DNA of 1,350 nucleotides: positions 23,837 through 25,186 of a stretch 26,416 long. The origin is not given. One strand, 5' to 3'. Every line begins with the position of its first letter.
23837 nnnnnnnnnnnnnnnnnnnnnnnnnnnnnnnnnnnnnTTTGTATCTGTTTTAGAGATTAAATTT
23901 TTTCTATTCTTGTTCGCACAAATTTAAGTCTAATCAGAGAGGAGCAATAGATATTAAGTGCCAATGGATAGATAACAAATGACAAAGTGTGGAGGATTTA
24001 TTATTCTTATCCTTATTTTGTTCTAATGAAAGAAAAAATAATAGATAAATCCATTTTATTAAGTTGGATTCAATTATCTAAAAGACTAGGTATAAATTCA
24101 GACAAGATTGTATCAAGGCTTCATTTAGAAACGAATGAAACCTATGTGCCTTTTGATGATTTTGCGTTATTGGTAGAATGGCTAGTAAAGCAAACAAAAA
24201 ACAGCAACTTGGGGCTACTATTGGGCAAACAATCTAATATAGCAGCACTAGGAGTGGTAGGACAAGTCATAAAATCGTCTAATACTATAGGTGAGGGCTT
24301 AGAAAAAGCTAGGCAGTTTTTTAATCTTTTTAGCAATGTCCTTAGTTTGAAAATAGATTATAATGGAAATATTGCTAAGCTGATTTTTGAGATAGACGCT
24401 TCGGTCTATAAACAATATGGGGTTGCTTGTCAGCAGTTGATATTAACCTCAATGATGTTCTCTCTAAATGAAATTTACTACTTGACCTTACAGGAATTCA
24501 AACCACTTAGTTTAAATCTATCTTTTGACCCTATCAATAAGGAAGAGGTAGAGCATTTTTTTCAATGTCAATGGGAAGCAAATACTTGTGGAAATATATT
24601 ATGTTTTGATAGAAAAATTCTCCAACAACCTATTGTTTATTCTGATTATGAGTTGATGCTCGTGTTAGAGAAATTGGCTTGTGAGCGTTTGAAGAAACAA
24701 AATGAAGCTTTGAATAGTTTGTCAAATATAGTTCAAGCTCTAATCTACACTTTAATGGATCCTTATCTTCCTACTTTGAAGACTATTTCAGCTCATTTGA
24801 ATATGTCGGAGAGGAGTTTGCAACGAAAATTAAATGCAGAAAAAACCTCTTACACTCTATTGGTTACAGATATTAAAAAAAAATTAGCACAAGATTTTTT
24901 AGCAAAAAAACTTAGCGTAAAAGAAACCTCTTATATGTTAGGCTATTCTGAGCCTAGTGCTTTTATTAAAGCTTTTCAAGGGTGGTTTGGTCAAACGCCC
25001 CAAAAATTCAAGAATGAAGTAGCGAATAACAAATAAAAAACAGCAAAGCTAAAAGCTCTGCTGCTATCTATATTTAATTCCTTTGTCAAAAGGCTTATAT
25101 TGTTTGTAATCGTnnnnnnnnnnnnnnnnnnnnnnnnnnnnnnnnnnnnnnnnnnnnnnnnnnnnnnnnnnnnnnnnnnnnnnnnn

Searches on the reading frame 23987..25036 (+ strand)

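Call 43: search_protein_families(library=pfam, proteins=[window:23987-25036:+], max_evalue=0.001)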
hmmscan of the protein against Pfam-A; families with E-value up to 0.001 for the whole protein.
window:23987-25036:+ (349 aa): 3 families
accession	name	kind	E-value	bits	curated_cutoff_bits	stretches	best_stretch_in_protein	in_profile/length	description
PF12625.12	Arabinose_bd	-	4.7e-21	76.2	27.6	1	46-216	17-185/185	Arabinose-binding domain of AraC transcription regulator, N-term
PF12833.13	HTH_18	-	3.3e-14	53.4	33.6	1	268-343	2-79/80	Helix-turn-helix domain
PF00165.29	HTH_AraC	-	1.9e-05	25.1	26.6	0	306-340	6-39/42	Bacterial regulatory helix-turn-helix proteins, AraC family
